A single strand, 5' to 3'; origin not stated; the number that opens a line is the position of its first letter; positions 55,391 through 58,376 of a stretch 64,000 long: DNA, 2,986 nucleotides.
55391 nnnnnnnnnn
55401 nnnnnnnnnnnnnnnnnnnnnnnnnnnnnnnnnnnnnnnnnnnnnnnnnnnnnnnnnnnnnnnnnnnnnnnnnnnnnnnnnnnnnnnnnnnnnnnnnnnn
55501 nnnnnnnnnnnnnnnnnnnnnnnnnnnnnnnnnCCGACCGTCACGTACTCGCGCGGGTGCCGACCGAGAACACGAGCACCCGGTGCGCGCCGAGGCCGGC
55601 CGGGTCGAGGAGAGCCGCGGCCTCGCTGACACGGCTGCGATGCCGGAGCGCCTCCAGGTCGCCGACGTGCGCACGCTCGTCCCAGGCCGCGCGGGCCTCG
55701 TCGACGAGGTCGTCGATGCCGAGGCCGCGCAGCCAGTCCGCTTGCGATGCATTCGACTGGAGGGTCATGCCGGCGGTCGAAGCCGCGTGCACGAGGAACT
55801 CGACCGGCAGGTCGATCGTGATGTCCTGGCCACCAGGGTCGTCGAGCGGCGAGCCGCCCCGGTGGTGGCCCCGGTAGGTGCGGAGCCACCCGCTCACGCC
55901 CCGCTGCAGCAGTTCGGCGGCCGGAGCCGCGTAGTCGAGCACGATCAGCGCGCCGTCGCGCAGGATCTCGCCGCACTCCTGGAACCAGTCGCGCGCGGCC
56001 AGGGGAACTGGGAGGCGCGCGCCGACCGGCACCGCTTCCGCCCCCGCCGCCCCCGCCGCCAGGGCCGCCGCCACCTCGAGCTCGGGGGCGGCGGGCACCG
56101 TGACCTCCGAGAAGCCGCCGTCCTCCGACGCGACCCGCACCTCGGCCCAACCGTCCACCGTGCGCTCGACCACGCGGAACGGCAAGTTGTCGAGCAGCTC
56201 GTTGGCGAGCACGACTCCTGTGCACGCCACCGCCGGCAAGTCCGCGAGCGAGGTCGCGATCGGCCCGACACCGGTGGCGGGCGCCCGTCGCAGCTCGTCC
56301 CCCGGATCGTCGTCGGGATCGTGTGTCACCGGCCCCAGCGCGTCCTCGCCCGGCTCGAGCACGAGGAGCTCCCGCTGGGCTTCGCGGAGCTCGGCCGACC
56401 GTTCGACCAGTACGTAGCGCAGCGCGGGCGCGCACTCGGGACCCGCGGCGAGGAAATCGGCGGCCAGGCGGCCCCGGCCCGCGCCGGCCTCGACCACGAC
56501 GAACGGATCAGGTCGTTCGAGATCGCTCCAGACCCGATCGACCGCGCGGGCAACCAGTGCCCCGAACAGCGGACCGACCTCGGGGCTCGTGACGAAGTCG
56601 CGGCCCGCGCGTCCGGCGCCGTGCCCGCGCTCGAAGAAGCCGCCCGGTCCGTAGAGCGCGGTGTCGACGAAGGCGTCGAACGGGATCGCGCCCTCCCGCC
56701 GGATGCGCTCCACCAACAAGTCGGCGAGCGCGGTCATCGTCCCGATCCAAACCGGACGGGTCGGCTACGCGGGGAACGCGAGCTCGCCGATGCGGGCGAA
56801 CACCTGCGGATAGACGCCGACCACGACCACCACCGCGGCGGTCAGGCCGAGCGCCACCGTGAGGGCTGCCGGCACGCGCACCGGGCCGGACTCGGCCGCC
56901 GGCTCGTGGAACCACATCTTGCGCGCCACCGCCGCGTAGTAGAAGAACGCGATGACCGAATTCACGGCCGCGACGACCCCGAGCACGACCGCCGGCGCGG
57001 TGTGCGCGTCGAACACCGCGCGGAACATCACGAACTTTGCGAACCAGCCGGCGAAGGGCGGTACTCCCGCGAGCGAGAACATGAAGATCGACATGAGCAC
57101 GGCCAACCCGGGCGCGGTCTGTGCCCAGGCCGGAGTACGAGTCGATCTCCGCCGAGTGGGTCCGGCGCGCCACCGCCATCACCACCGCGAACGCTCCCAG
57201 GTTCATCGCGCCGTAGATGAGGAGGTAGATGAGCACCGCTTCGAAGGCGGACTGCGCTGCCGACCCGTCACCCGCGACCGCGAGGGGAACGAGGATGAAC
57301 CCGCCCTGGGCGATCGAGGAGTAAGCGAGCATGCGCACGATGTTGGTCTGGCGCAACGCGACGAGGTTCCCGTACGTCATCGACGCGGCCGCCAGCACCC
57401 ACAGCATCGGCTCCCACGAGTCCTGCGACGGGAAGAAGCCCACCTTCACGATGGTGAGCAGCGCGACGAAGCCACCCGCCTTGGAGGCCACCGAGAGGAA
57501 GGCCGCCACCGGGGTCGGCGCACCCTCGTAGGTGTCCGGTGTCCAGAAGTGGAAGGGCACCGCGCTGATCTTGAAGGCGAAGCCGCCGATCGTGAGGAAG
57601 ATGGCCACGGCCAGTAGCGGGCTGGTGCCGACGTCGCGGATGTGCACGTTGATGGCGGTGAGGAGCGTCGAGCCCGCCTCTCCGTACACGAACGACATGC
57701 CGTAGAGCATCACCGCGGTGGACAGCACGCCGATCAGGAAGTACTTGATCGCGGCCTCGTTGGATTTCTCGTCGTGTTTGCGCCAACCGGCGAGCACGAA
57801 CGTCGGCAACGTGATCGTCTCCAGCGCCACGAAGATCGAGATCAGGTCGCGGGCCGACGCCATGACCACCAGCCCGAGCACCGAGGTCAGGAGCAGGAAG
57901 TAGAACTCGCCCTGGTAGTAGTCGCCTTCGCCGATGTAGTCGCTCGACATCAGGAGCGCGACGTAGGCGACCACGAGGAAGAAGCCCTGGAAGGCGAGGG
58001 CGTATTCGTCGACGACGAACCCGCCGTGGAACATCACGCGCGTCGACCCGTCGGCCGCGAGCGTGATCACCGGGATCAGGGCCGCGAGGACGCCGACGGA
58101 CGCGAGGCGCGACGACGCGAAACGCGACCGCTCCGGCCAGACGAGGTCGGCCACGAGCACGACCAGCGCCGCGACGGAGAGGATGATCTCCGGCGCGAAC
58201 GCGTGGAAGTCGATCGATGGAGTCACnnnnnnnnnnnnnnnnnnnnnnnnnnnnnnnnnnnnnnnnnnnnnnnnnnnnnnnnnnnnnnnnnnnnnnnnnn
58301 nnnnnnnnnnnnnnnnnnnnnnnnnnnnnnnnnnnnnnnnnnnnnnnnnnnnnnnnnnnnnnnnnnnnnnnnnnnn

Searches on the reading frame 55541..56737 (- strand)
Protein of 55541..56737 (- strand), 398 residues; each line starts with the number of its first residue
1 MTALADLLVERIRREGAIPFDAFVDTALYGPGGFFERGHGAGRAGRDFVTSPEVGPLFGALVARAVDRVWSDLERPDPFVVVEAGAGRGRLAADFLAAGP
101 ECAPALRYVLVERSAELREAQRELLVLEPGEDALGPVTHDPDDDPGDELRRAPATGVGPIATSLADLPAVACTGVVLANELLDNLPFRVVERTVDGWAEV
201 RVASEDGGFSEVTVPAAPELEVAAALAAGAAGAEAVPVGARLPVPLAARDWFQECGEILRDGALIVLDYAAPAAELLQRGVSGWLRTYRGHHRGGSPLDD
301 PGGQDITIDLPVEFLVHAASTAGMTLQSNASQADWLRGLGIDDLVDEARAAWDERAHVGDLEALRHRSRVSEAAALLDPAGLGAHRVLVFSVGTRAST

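Call 30: find_encoding_contigs(protein=window:55541-56737:-, flank=4000, max_places=8)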
Protein window:55541-56737:- (398 aa): no gene with exactly this product is on record in the collection.

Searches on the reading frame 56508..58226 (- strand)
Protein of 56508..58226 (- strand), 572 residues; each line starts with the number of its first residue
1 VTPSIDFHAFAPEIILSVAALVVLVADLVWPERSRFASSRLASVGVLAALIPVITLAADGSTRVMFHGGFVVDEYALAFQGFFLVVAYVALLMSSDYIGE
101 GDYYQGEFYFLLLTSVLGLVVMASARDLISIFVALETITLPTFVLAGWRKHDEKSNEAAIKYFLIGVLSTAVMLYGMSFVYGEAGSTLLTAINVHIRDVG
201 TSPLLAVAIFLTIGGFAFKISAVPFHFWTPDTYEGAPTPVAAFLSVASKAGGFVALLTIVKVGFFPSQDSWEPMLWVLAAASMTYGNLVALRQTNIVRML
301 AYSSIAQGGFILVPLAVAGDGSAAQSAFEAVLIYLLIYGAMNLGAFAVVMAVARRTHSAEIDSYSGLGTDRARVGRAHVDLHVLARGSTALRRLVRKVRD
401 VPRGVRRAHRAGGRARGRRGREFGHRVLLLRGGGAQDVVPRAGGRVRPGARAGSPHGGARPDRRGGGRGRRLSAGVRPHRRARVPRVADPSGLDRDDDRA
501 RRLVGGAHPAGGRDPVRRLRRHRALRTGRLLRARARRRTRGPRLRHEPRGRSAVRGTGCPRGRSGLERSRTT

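Call 45: search_protein_families(library=pfam, proteins=[window:56508-58226:-], max_evalue=0.01)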
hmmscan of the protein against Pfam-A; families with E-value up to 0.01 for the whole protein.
window:56508-58226:- (572 aa): 1 family
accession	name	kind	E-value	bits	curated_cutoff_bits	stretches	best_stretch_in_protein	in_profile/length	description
PF00361.26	Proton_antipo_M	-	3.2e-59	201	21.5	1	125-368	1-239/294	NADH:quinone oxidoreductase/Mrp antiporter, TM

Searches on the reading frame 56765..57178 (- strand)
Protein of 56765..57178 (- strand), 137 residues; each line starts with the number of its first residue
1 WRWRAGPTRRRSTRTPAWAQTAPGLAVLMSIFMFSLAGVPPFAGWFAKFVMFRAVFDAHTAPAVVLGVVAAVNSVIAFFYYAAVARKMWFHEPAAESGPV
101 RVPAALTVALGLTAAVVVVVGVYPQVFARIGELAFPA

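Call 45: search_protein_families(library=pfam, proteins=[window:56765-57178:-], max_evalue=0.01)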
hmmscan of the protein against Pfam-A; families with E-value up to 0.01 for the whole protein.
window:56765-57178:- (137 aa): 2 families
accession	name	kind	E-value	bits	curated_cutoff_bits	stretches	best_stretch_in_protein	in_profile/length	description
PF00361.26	Proton_antipo_M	-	1.5e-08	34.6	21.5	1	18-72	238-292/294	NADH:quinone oxidoreductase/Mrp antiporter, TM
PF12263.13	DUF3611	-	0.006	16.9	27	1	63-133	54-122/175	Protein of unknown function (DUF3611)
